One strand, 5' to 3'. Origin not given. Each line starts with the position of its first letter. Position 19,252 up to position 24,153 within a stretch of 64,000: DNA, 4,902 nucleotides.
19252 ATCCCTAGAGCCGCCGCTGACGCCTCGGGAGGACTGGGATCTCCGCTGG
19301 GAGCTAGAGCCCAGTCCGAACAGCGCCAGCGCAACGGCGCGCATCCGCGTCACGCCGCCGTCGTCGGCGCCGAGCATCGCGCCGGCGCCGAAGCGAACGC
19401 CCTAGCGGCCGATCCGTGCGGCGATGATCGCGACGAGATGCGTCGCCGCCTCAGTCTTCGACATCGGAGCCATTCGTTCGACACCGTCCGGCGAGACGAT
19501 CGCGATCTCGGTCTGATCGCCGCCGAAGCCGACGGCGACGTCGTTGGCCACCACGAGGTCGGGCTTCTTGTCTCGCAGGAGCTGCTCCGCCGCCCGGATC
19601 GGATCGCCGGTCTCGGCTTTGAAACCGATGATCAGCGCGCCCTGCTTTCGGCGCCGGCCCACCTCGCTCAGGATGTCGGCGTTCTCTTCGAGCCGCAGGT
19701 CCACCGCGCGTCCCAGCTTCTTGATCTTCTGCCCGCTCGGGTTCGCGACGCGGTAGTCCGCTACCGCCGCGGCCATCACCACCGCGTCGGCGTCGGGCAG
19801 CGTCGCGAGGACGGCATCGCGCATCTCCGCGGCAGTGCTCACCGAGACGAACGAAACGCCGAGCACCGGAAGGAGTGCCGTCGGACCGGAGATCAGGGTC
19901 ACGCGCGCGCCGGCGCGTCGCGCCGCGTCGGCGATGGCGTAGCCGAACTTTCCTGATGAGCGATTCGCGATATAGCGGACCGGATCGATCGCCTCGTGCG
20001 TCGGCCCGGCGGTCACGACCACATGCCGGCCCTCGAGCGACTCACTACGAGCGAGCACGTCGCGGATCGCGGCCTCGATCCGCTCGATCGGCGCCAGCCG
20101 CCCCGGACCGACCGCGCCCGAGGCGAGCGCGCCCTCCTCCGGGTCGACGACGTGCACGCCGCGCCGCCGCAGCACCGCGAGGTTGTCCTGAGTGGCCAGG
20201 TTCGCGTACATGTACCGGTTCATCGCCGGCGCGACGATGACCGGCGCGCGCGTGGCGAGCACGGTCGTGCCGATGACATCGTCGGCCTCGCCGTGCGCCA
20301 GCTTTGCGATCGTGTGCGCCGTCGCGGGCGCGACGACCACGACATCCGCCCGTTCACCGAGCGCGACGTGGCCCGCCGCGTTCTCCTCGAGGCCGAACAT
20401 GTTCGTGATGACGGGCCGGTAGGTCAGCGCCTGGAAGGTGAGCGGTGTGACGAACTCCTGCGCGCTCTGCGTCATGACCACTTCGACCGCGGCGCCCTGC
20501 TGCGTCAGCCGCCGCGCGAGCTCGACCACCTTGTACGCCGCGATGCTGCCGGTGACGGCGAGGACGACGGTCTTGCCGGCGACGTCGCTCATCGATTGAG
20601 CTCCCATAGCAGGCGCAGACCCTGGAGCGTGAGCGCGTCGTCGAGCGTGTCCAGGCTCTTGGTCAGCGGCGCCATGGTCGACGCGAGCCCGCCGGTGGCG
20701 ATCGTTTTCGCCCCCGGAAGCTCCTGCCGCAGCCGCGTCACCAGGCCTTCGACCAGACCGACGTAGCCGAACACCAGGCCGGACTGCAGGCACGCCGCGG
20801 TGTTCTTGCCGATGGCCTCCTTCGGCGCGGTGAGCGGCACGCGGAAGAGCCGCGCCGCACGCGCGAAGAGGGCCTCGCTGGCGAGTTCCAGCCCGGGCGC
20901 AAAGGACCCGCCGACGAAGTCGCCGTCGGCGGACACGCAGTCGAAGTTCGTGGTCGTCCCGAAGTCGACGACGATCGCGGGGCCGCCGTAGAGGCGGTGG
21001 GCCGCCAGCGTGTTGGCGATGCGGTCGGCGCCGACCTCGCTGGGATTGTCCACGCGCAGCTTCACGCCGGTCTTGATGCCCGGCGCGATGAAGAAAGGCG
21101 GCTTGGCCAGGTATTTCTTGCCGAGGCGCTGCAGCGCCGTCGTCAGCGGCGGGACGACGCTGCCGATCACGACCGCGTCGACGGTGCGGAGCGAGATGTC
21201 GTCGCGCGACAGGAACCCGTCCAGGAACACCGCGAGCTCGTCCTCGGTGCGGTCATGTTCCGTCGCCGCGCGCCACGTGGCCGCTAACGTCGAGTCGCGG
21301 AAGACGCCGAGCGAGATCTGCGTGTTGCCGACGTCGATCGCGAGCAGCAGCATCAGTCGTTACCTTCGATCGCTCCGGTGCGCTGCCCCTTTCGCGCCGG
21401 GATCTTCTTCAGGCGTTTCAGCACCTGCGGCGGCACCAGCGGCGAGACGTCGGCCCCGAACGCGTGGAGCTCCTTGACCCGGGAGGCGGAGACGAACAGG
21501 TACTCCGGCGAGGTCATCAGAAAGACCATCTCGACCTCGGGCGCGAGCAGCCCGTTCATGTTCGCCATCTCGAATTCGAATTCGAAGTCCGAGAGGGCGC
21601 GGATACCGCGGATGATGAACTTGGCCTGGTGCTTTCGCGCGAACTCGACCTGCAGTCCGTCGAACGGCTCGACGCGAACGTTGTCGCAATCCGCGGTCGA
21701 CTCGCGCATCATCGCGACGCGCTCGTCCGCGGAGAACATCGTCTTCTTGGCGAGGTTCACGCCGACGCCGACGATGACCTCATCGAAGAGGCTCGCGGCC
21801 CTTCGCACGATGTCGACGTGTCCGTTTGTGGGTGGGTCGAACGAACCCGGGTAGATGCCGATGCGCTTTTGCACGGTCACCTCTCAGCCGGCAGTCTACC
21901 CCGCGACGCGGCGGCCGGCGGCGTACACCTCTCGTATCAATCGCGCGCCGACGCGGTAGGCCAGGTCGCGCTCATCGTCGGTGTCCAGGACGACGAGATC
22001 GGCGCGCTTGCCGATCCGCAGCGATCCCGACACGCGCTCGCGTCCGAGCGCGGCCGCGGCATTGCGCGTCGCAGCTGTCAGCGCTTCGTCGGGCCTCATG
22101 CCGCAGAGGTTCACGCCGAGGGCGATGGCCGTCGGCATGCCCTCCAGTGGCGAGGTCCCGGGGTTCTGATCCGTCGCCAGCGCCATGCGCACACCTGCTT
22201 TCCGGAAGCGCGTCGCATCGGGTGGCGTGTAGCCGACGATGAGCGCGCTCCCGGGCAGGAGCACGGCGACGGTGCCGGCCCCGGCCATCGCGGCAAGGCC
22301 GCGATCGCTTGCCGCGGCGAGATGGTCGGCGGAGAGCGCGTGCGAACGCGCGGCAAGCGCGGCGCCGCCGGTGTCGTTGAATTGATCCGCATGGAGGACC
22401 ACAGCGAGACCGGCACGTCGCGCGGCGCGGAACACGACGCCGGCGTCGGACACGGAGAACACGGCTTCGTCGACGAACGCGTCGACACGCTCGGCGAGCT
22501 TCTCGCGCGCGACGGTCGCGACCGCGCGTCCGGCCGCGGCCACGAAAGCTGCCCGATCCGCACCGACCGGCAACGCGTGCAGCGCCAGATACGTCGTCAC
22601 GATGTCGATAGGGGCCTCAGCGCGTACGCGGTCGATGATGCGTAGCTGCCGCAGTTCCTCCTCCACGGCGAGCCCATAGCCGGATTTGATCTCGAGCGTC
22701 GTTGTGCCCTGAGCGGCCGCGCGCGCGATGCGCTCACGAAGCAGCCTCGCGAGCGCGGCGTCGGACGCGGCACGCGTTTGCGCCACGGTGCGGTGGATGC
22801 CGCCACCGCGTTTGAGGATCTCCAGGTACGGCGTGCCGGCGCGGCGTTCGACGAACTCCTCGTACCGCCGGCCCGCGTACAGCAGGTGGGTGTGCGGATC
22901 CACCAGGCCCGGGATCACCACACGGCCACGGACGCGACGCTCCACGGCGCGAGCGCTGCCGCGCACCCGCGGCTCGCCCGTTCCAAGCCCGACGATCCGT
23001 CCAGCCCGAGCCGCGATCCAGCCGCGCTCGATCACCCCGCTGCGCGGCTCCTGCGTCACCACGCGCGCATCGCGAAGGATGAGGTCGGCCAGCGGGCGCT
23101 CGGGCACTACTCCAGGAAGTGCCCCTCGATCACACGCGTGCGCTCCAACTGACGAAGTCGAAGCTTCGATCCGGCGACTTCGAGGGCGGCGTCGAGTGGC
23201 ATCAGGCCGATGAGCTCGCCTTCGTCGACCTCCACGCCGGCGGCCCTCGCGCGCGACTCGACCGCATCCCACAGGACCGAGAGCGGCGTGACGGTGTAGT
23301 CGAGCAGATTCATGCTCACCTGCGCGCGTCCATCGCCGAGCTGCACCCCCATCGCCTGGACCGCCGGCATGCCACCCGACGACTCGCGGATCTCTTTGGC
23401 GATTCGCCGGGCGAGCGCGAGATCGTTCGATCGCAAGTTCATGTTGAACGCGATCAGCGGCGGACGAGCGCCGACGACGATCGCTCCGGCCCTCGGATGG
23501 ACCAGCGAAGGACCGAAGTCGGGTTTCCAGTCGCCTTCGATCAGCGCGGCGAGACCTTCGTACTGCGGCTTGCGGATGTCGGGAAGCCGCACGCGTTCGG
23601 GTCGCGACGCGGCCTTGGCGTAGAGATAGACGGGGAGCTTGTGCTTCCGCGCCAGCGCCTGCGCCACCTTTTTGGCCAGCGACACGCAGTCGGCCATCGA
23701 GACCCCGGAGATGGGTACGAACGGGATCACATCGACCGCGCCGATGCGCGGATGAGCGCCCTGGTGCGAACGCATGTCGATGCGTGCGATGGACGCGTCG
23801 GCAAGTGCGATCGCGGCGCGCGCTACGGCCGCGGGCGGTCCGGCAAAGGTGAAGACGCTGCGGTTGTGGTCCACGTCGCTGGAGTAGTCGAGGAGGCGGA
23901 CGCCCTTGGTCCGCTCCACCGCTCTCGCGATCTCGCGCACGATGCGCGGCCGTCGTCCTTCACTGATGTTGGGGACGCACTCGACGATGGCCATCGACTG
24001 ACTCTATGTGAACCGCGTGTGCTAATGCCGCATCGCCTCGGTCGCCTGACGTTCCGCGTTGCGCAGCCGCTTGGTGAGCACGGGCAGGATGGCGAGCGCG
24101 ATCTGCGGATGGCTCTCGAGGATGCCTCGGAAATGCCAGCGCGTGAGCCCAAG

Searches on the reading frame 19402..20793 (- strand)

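Call 15: search_protein_families(library=pfam, proteins=[window:19402-20793:-], max_evalue=0.001)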
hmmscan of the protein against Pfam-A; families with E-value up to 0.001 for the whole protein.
window:19402-20793:- (463 aa): 2 families
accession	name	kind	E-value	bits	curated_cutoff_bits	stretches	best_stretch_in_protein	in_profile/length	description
PF04127.22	DFP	-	1.5e-65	220.9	22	1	253-432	1-185/186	DNA/pantothenate metabolism flavoprotein C-terminal domain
PF02441.25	Flavoprotein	-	2e-31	109.2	22.7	1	74-245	1-160/162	Flavoprotein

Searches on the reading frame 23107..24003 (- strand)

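Call 89: search_protein_families(library=pfam, proteins=[window:23107-24003:-], max_evalue=0.00001)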
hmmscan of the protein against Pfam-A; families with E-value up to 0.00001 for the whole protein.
window:23107-24003:- (298 aa): 2 families
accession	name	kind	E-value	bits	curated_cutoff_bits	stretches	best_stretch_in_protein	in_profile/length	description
PF07837.17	FTCD_N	-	2.9e-70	236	27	1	6-180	1-176/176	Formiminotransferase domain, N-terminal subdomain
PF02971.19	FTCD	-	3e-20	73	24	1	183-277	2-103/145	Formiminotransferase domain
